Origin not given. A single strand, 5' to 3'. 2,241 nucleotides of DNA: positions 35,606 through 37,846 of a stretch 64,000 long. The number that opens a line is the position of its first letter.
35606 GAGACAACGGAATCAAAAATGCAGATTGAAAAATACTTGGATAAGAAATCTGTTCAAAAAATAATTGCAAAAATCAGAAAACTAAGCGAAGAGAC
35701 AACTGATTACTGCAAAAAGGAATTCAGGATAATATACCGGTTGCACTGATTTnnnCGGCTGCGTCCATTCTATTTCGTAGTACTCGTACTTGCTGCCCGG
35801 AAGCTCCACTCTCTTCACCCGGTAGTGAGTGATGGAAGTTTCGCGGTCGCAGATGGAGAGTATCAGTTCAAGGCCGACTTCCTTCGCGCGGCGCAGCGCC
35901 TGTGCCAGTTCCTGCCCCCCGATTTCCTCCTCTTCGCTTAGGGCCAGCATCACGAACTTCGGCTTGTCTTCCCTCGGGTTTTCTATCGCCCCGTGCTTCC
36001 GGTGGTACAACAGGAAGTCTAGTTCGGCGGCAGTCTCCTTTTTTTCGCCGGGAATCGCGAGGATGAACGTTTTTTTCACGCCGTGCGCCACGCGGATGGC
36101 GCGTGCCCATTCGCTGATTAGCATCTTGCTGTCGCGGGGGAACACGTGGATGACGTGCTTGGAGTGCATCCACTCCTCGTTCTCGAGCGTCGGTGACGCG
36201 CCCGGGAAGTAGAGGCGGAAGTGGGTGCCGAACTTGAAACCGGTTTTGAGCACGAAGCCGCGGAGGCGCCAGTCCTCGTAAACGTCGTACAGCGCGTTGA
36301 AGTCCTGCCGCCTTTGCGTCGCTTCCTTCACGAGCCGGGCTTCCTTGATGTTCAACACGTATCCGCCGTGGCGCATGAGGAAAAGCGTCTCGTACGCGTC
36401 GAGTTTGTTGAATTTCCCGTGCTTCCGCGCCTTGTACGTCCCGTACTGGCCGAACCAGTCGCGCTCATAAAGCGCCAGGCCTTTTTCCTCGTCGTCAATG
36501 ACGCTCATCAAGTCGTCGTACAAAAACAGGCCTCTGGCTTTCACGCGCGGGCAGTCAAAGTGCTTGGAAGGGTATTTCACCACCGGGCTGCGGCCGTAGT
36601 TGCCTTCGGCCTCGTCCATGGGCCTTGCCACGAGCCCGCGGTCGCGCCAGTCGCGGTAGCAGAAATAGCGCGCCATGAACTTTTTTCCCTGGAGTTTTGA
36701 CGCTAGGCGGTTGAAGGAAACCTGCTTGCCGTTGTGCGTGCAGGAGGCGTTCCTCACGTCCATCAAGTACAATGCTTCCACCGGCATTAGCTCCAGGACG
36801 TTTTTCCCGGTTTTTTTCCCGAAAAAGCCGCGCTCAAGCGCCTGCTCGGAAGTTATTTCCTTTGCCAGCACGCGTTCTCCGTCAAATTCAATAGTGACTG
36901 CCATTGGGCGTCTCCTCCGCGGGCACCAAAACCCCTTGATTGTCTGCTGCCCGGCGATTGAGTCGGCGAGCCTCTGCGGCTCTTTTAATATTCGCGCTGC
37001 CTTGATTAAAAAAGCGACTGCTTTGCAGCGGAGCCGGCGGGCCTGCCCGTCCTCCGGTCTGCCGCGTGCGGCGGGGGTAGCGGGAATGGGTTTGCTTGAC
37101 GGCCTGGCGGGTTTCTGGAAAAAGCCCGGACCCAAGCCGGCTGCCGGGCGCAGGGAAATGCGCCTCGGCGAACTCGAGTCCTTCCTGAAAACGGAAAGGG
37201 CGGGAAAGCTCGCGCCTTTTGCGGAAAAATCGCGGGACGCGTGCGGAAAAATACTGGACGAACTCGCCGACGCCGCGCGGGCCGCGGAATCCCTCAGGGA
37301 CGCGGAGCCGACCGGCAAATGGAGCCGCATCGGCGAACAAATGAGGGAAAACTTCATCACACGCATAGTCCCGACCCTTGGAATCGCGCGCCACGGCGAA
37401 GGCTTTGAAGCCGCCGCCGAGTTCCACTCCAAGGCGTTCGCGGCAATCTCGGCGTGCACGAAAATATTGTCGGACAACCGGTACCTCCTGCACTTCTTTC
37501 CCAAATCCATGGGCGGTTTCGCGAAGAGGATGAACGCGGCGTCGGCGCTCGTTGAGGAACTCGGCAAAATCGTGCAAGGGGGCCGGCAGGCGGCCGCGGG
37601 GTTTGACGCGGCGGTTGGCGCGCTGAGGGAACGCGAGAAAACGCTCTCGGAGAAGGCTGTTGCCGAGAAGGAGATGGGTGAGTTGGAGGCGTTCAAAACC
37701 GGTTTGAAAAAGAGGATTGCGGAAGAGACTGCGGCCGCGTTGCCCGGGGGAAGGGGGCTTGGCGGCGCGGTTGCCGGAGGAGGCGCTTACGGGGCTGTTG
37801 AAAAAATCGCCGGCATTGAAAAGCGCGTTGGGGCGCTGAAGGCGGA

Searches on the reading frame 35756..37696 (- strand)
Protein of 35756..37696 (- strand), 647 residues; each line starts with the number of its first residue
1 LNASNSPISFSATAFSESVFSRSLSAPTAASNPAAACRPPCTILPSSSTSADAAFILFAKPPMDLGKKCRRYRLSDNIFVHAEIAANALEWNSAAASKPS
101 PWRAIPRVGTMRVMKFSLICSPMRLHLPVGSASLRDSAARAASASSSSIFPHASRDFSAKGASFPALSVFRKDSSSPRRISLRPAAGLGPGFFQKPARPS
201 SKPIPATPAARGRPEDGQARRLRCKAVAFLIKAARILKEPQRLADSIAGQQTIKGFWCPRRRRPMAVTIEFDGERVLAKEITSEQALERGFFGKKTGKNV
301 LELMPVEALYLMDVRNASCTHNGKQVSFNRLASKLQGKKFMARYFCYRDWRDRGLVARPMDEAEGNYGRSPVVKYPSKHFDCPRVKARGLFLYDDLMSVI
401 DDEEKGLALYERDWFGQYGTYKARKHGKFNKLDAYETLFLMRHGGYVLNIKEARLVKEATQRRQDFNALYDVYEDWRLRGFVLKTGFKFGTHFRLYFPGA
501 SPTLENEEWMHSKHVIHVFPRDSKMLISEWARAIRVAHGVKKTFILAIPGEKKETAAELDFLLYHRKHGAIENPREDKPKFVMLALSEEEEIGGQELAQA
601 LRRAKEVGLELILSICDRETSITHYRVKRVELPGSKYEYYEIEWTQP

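Call 38: search_protein_families(library=pfam, proteins=[window:35756-37696:-], max_evalue=0.001)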
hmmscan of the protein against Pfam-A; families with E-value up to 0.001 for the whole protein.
window:35756-37696:- (647 aa): 3 families
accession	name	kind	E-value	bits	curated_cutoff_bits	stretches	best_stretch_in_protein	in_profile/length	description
PF01974.23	tRNA_int_endo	-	6.3e-29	100.3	27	2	467-552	2-80/85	tRNA intron endonuclease, catalytic C-terminal domain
PF02778.19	tRNA_int_endo_N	-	1.7e-13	50.3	21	1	270-331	4-66/67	tRNA intron endonuclease, N-terminal domain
PF12928.12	tRNA_int_end_N2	-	0.00043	20.7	24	0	284-313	43-61/69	tRNA-splicing endonuclease subunit sen54 N-term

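Call 39: search_solved_structures(query=window:35756-37696:-, max_evalue=0.01, show_alignments=2)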
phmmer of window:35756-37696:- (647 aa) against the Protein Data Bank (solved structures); distinct sequences matched with E-value up to 0.01: 13.
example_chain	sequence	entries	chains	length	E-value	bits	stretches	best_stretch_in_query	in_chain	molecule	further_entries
4fz2_A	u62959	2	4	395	3.6e-130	438.2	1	270-647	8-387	tRNA intron endonuclease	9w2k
5x89_A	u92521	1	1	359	2.3e-21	78.8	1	406-558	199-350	EndA-like protein,tRNA-splicing endonuclease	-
2gjw_A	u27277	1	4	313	1.8e-19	72.6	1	414-547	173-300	tRNA-splicing endonuclease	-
1r0v_A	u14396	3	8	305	1.9e-19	72.5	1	414-547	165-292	tRNA-intron endonuclease | Putative tRNA-intron endonuclease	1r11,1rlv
3p1y_A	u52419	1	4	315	7.3e-19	70.5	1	432-547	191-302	tRNA-splicing endonuclease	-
1a79_A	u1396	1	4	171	3.9e-17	64.9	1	426-549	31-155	TRNA ENDONUCLEASE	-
3p1z_B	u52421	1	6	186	8.5e-13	50.5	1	382-549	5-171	tRNA-splicing endonuclease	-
3ajv_B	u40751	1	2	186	6.6e-12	47.6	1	382-549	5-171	tRNA-splicing endonuclease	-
3iey_A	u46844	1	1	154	1.2e-09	40.1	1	455-554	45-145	tRNA-splicing endonuclease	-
2zyz_B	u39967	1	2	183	3.9e-09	38.4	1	396-548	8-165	tRNA-splicing endonuclease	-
2cv8_A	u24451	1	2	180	8.9e-07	30.6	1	410-549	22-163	tRNA-splicing endonuclease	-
2ohc_A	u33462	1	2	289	1.6e-05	26.4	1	470-547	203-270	tRNA-splicing endonuclease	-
2ohe_A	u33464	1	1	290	1.7e-05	26.4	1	470-547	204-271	tRNA-splicing endonuclease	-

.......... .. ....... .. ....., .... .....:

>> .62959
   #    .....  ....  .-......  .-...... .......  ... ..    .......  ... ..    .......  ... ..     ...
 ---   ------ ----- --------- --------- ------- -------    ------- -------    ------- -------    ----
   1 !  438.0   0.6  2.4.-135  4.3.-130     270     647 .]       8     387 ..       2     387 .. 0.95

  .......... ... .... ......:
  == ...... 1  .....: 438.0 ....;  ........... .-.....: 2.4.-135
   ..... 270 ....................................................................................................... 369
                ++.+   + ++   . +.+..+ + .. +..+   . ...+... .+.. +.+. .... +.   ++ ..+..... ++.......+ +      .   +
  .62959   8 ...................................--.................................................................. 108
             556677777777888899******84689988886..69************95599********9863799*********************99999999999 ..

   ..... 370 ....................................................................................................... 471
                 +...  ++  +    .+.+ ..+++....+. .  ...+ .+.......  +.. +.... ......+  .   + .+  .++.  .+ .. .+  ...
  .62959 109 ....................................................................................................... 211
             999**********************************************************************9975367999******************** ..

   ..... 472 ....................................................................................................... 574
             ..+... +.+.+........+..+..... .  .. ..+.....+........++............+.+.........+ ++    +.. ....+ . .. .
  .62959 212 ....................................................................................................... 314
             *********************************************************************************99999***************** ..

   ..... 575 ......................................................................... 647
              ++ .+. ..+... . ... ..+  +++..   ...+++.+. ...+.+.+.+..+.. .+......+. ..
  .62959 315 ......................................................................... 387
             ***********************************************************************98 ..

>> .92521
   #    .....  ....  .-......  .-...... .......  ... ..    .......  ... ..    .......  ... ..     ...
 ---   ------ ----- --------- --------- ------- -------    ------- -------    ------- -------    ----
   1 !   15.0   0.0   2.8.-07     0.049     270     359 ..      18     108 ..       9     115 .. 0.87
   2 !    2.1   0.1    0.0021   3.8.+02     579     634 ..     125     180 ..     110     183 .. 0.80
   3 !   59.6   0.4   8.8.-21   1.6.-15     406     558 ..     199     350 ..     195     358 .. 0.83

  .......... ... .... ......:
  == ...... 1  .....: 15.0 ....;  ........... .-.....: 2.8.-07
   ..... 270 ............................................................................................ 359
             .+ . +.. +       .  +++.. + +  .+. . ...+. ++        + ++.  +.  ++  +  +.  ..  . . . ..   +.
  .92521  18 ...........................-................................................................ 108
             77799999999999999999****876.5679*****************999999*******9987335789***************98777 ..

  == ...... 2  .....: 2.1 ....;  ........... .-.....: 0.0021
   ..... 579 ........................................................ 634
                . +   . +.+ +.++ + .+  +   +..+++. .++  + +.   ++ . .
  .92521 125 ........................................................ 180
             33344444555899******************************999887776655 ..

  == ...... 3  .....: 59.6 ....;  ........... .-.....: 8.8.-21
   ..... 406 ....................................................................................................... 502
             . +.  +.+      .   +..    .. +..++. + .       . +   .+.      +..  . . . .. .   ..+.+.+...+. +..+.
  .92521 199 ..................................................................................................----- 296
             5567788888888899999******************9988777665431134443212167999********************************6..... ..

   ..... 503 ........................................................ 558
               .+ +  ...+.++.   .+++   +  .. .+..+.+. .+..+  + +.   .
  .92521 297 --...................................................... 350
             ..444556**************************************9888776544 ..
